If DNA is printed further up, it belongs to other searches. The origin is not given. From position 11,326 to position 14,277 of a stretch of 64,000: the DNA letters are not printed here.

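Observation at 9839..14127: Split versus fused paralogous module: the 883-aa gene looks like a fusion of the adjacent amidohydrolase and beta-barrel-VWA genes, with catalytic residues and MIDAS lost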

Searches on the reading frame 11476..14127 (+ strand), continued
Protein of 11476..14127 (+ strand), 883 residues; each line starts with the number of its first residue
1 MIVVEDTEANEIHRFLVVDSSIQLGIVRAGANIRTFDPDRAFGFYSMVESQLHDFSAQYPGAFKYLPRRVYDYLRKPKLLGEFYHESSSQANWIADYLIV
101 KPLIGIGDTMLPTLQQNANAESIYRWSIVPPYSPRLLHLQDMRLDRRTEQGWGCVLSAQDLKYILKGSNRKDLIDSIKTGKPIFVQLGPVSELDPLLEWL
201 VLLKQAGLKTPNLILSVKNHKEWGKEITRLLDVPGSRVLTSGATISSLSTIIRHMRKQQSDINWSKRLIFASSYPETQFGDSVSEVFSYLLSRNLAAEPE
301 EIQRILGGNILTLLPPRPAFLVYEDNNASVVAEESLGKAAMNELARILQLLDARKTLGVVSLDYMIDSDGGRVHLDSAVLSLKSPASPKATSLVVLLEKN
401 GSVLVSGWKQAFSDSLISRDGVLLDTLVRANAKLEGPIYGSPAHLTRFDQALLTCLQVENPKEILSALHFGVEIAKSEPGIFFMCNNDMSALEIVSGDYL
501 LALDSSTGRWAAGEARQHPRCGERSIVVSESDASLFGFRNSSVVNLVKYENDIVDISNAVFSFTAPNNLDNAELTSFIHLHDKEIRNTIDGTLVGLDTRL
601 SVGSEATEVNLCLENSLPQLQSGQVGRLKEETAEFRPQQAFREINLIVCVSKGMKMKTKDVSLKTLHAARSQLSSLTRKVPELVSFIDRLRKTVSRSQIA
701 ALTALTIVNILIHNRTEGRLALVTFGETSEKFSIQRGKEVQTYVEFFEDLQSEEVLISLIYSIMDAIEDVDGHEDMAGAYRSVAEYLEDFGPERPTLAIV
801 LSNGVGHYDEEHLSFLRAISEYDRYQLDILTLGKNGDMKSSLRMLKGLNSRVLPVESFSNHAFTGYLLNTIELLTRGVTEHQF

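Call 71: search_protein_families(library=pfam, proteins=[P0400, P0422, P0468, P0450, P0462, P0476, P0413, P0416, P0402, P0438], max_evalue=0.01)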
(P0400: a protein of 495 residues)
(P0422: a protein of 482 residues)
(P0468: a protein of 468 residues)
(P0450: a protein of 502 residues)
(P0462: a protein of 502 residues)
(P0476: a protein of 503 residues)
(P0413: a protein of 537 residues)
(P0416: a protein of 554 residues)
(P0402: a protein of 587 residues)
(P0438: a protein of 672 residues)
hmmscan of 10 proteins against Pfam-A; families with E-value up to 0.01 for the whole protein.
P0400 (495 aa): 3 families
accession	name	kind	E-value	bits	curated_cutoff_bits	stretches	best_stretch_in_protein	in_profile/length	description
PF00092.34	VWA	-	2.8e-08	34.6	23.8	1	371-478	68-169/174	von Willebrand factor type A domain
PF13519.12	VWA_2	-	5.1e-06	27.5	27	1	253-417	2-106/107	von Willebrand factor type A domain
PF13768.12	VWA_3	-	0.00046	20.7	27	1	381-467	77-152/155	von Willebrand factor type A domain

P0422 (482 aa): 4 families
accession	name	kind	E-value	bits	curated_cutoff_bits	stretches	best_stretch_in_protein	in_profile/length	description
PF00092.34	VWA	-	7.9e-11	42.9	23.8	1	323-463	40-169/174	von Willebrand factor type A domain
PF13519.12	VWA_2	-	1.2e-05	26.3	27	1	249-405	2-106/107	von Willebrand factor type A domain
PF13768.12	VWA_3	-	0.00042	20.8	27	1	362-451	69-151/155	von Willebrand factor type A domain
PF05762.20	VWA_CoxE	-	0.0078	16.1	26.4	0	347-410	107-164/222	VWA domain containing CoxE-like protein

P0468 (468 aa): 2 families
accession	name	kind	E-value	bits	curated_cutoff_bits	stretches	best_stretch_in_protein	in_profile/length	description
PF00092.34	VWA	-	6.5e-08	33.4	23.8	1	318-447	40-167/174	von Willebrand factor type A domain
PF13519.12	VWA_2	-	7.9e-05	23.7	27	1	235-391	2-106/107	von Willebrand factor type A domain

P0450 (502 aa): 3 families
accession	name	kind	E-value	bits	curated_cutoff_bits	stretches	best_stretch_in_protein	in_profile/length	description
PF00092.34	VWA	-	1.3e-08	35.7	23.8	1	344-487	34-170/174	von Willebrand factor type A domain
PF13519.12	VWA_2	-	2.6e-06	28.4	27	1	277-427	3-106/107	von Willebrand factor type A domain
PF13768.12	VWA_3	-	0.0015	19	27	1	386-475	65-152/155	von Willebrand factor type A domain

P0462 (502 aa): 4 families
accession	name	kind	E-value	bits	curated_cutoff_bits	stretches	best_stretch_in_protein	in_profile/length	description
PF00092.34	VWA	-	1.9e-11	44.9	23.8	1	344-482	40-168/174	von Willebrand factor type A domain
PF13519.12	VWA_2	-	2.5e-08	35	27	1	270-425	2-106/107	von Willebrand factor type A domain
PF13768.12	VWA_3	-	0.00063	20.3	27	1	372-471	59-151/155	von Willebrand factor type A domain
PF01568.27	Molydop_binding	-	0.0048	17.4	26.8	0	106-150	32-74/110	Molydopterin dinucleotide binding domain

P0476 (503 aa): 3 families
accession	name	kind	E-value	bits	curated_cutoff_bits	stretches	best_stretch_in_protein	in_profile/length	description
PF00092.34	VWA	-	2.7e-08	34.7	23.8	1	372-470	60-152/174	von Willebrand factor type A domain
PF13519.12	VWA_2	-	6.6e-07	30.4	27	1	271-428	1-106/107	von Willebrand factor type A domain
PF13768.12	VWA_3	-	3.3e-05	24.4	27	1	387-474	71-151/155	von Willebrand factor type A domain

P0413 (537 aa): 3 families
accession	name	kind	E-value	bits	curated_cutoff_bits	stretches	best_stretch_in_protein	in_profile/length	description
PF00092.34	VWA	-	3.1e-09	37.7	23.8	1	313-521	5-169/174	von Willebrand factor type A domain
PF13519.12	VWA_2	-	0.00011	23.2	27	1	311-462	2-106/107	von Willebrand factor type A domain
PF13768.12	VWA_3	-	0.00017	22.1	27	1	417-511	64-153/155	von Willebrand factor type A domain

P0416 (554 aa): 3 families
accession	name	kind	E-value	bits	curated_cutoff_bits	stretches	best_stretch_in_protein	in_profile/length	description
PF00092.34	VWA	-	4e-11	43.9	23.8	1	397-536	40-168/174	von Willebrand factor type A domain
PF13519.12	VWA_2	-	2e-06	28.8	27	1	323-479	2-106/107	von Willebrand factor type A domain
PF13768.12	VWA_3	-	6e-05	23.6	27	1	445-526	77-152/155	von Willebrand factor type A domain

P0402 (587 aa): 5 families
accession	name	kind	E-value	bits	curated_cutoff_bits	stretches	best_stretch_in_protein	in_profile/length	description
PF00092.34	VWA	-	3.4e-09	37.6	23.8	1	462-549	62-151/174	von Willebrand factor type A domain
PF13519.12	VWA_2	-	1.1e-07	32.8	27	1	354-509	2-106/107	von Willebrand factor type A domain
PF07002.22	Copine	-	3e-05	24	27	1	423-547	37-155/218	Copine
PF10138.15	vWA-TerF-like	-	0.0035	18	29.4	0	475-545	80-149/200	vWA found in TerF C terminus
PF13607.11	Succ_CoA_lig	-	0.008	16.4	27.4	0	483-543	37-97/138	Succinyl-CoA ligase like flavodoxin domain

P0438 (672 aa): 2 families
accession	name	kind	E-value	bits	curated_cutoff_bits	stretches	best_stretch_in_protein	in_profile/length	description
PF00092.34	VWA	-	2.4e-07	31.6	23.8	1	544-651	64-167/174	von Willebrand factor type A domain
PF13519.12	VWA_2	-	0.00032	21.7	27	0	437-595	2-106/107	von Willebrand factor type A domain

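Call 84: fold_search(model_id=the predicted structure, library=pdb)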
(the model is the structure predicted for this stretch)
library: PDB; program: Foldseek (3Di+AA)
matches with E <= 10: 1367; with E <= 0.001: 394
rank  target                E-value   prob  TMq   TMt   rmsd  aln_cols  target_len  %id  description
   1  9xzy                  1.5e-10  1.00  0.14  0.08  22.6       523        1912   11  DEPDC5 dimer (tandem DEPDC5) focused map (released 2026-02-11)
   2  4ko8_B                5.7e-10  1.00  0.15  0.27  19.1       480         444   11  Structure of p97 N-D1 R155H mutant in complex with ATPgS (released 2013-11-13)
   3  9o5e_H                9.9e-10  1.00  0.14  0.14  16.3       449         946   10  The dimeric KICSTOR-GATOR1 supercomplex (released 2026-01-21)
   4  4ko8_A                1.8e-09  1.00  0.15  0.27  18.8       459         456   12  Structure of p97 N-D1 R155H mutant in complex with ATPgS (released 2013-11-13)
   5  3hu3_B                3.0e-09  1.00  0.15  0.28  18.8       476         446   12  Structure of p97 N-D1 R155H mutant in complex with ATPgS (released 2010-06-16)
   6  3hu2_A                3.3e-09  1.00  0.14  0.25  18.8       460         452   12  Structure of p97 N-D1 R86A mutant in complex with ATPgS (released 2010-06-16)
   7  3hu3_A                3.7e-09  1.00  0.15  0.28  18.4       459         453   11  Structure of p97 N-D1 R155H mutant in complex with ATPgS (released 2010-06-16)
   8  7ln4_D                4.6e-09  1.00  0.15  0.17  18.8       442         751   12  Cryo-EM structure of human p97 in complex with Npl4/Ufd1 and polyubiquitinated Ub-Eos (FOM, Class 3) (released 2021-09-15)
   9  8hrz_A                5.1e-09  1.00  0.16  0.29  19.5       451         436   11  Crystal structure of the p97-N/D1 hexamer in complex with six p47-UBX domains (released 2023-12-20)
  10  7t3b_A                5.1e-09  1.00  0.14  0.13  16.7       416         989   11  GATOR1-RAG-RAGULATOR - GAP Complex (released 2022-04-06)
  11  9v0j_C                8.4e-09  1.00  0.15  0.14  16.1       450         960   10  Cryo-EM structure of GATOR1-KICSTOR complex (released 2025-11-12)
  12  7t3a_A                9.4e-09  1.00  0.14  0.13  16.4       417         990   10  GATOR1-RAG-RAGULATOR - Inhibitory Complex (released 2022-04-06)
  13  9lgo_D                1.1e-08  1.00  0.18  0.22  22.4       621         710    9  Cryo-EM structure of the SPATA5-SPATA5L1-CINP-C1orf109 complex (released 2025-04-23)
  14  8dau_A                1.2e-08  1.00  0.15  0.18  18.7       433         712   10  Saccharomyces cerevisiae Ufd1/Npl4/Cdc48 complex bound to two folded ubiquitin moieties and one unfolded ubiquitin in  (released 2022-11-30)
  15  8rhn_F                1.4e-08  1.00  0.15  0.62   5.1       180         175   13  Structure of the 55LCC ATPase complex (released 2024-03-27)
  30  3qq7                  2.4e-08  1.00  0.14  0.60   6.1       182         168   11  Crystal Structure of the p97 N-terminal domain (released 2011-06-22)
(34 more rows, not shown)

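Call 92: find_related_loci(query=A1, collection=genome_contigs, flank=10000)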
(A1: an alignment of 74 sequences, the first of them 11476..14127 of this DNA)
Query A1 (883 aa) in genome_contigs; peptide patterns used: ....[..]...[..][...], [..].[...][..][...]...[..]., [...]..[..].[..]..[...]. (x = any residue, [..] = any of these).
123 stretches matched a pattern; 84 encode a relative of the query (tblastn E <= 1e-3); the best 80 are kept; 73 distinct loci.
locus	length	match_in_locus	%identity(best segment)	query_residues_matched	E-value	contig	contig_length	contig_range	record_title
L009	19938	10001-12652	80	1-882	0e+0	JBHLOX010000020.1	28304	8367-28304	MAG: Promethearchaeota archaeon isolate DZ3S.281 DZ3S.281@4202, whole genome shotgun sequence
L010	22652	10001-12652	78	1-882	0e+0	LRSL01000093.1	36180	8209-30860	MAG: Candidatus Thorarchaeota archaeon SMTZ1-45 WOR1_30_36_511, whole genome shotgun sequence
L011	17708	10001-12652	77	1-882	0e+0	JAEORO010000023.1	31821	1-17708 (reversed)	MAG: Candidatus Thorarchaeota archaeon isolate MP5_2600 k127_3050222, whole genome shotgun sequence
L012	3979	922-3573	77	1-882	0e+0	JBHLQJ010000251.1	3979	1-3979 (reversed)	MAG: Candidatus Thorarchaeota archaeon isolate LCG1B.521 LCG1B.521@182705, whole genome shotgun sequence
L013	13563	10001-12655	75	1-883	0e+0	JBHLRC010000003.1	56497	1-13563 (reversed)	MAG: Candidatus Thorarchaeota archaeon isolate QM2B.38 QM2B.38@302, whole genome shotgun sequence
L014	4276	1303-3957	75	1-883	0e+0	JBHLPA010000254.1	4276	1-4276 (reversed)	MAG: Promethearchaeota archaeon isolate DZ3S.355 DZ3S.355@96911, whole genome shotgun sequence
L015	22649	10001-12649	74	1-881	0e+0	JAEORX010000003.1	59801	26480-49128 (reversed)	MAG: Candidatus Thorarchaeota archaeon isolate Yap200.bin7.15 contig_1166, whole genome shotgun sequence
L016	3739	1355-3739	79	1-793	0e+0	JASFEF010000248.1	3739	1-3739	MAG: Candidatus Thorarchaeota archaeon isolate D0606M12metaG_Bin_135 D0606M12metaG_FD_scaffold_822_c1, whole genome shot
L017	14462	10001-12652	71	1-882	0e+0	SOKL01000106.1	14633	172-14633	MAG: Candidatus Thorarchaeota archaeon isolate E44_bin77 NODE_1543_length_14633_cov_5.198518, whole genome shotgun seque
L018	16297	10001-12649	77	1-881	0e+0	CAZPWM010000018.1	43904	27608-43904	MAG TPA_asm: uncultured archaeon isolate SRP214966_co4_397 genome assembly, contig: NODE_518_length_43904_cov_6.007845,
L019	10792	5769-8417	75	1-881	0e+0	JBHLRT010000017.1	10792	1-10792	MAG: Candidatus Thorarchaeota archaeon isolate TM1S.7 TM1S.7@13072, whole genome shotgun sequence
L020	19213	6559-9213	76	1-883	0e+0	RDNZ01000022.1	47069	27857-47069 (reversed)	MAG: Candidatus Thorarchaeota archaeon isolate DZG_bin1.115 NODE_22_length_47069_cov_11.651898, whole genome shotgun seq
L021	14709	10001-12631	60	1-875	0e+0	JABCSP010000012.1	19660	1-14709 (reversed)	MAG: Candidatus Thorarchaeota archaeon isolate HM4_26_B25 NODE_688_length_19660_cov_0.341576, whole genome shotgun seque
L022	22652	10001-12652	59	1-882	0e+0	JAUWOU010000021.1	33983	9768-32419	MAG: Candidatus Thorarchaeota archaeon isolate CSMAG_2458 CSMAG_2458_k141_882022_length_33983_cov_12.0000, whole genome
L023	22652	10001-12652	72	1-882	0e+0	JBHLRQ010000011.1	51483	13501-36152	MAG: Candidatus Thorarchaeota archaeon isolate TM1S.149 TM1S.149@747, whole genome shotgun sequence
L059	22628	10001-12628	36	1-876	0e+0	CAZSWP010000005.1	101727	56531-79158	MAG TPA_asm: uncultured archaeon isolate SRP141376_co1_380 genome assembly, contig: NODE_504_length_101727_cov_4.954874,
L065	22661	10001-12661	35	1-883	7e-175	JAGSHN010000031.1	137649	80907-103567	MAG: Candidatus Thorarchaeota archaeon isolate A361 k151_774942, whole genome shotgun sequence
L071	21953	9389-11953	35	1-859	3e-161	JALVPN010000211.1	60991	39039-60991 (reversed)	MAG: Promethearchaeota archaeon isolate A3_metabat1_scaf2bin.173 A3_NODE_85_length_60991_cov_2.298978, whole genome shot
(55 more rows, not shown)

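Call 103: search_protein_families(library=pfam, proteins=[L007:3445-6879:-, L007:6893-7516:-, L007:7558-9861:-, L008:3089-3817:-, L008:3835-5010:-, L008:12619-13686:+, L006:12696-16397:+], max_evalue=0.01)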
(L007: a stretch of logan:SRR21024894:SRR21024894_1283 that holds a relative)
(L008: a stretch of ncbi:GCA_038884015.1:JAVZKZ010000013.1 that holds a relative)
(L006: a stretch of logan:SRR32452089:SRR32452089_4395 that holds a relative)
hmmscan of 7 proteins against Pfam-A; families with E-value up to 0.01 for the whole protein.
L007:3445-6879:- (1144 aa): 1 family
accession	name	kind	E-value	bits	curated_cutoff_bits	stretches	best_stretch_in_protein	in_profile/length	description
PF04107.18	GCS2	-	2.4e-07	30.8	21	1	161-203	125-168/291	Glutamate-cysteine ligase family 2(GCS2)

L007:6893-7516:- (207 aa): 0 families

L007:7558-9861:- (767 aa): 4 families
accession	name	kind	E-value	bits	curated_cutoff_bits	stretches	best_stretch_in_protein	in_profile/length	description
PF13620.12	CarboxypepD_reg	-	0.00026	21.7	32.3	1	491-559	5-81/82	Carboxypeptidase regulatory-like domain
PF13715.12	CarbopepD_reg_2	-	0.0035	17.8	32.2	0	491-560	5-77/88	CarboxypepD_reg-like domain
PF00382.24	TFIIB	-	0.0066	16.9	23.6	0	590-642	9-63/92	Transcription factor TFIIB repeat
PF04157.22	EAP30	-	0.0084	16.3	26.8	0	638-747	102-215/219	EAP30/Vps36 family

L008:3089-3817:- (242 aa): 0 families

L008:3835-5010:- (391 aa): 0 families

L008:12619-13686:+ (355 aa): 0 families

L006:12696-16397:+ (1234 aa): 0 families

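Call 104: find_encoding_contigs(protein=P0426, flank=6000, max_places=1)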
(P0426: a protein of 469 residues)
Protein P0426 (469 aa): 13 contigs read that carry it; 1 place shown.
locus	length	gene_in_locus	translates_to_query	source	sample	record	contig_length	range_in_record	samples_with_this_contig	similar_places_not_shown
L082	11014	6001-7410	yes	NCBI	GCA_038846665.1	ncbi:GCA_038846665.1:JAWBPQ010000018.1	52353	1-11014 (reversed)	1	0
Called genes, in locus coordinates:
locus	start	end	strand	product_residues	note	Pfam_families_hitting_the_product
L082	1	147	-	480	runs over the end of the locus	-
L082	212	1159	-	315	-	PF01012:ETF, PF00766:ETF_alpha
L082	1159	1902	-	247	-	PF01012:ETF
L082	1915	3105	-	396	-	PF02771:Acyl-CoA_dh_N, PF02770:Acyl-CoA_dh_M, PF00441:Acyl-CoA_dh_1, PF08028:Acyl-CoA_dh_2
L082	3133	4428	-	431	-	PF02771:Acyl-CoA_dh_N, PF02770:Acyl-CoA_dh_M, PF00441:Acyl-CoA_dh_1, PF08028:Acyl-CoA_dh_2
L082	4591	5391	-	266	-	PF00106:adh_short, PF08659:KR (faint), PF13561:adh_short_C2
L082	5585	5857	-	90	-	-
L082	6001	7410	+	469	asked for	PF04909:Amidohydro_2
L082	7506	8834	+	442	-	PF02359:CDC48_N, PF00092:VWA (weak)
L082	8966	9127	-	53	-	PF07788:PDDEXK_10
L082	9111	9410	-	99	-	PF12644:DUF3782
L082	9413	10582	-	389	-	PF27234:MJ0013, PF07282:Cas12f1-like_TNB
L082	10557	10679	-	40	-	-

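Call 105: find_encoding_contigs(protein=P0429, flank=6000, max_places=1)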
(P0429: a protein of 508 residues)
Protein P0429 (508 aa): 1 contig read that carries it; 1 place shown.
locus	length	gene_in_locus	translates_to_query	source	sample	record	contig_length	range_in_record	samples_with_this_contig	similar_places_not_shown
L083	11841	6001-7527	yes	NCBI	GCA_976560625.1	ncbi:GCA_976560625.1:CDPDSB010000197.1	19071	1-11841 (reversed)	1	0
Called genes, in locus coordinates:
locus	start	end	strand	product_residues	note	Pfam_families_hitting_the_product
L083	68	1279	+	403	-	PF04412:AcnX, PF28403:AcnX_2nd, PF28406:AcnX_3rd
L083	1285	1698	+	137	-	PF01989:AcnX_swivel_put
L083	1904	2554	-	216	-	-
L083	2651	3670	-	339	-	-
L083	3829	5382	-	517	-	-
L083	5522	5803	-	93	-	-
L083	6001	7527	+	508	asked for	PF04909:Amidohydro_2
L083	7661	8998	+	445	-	PF02359:CDC48_N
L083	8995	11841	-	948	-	?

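Call 106: find_encoding_contigs(protein=P0415, flank=6000, max_places=1)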
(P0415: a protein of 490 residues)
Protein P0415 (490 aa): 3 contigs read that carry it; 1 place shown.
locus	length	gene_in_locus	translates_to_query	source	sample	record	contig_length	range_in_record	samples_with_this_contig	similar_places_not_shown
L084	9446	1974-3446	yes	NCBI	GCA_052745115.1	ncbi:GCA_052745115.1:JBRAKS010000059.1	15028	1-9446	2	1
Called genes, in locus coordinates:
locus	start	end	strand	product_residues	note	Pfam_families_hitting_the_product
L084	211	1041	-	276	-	-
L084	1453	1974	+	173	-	-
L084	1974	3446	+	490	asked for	PF04909:Amidohydro_2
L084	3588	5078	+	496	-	PF00092:VWA (weak)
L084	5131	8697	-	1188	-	PF04107:GCS2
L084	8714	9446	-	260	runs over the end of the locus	-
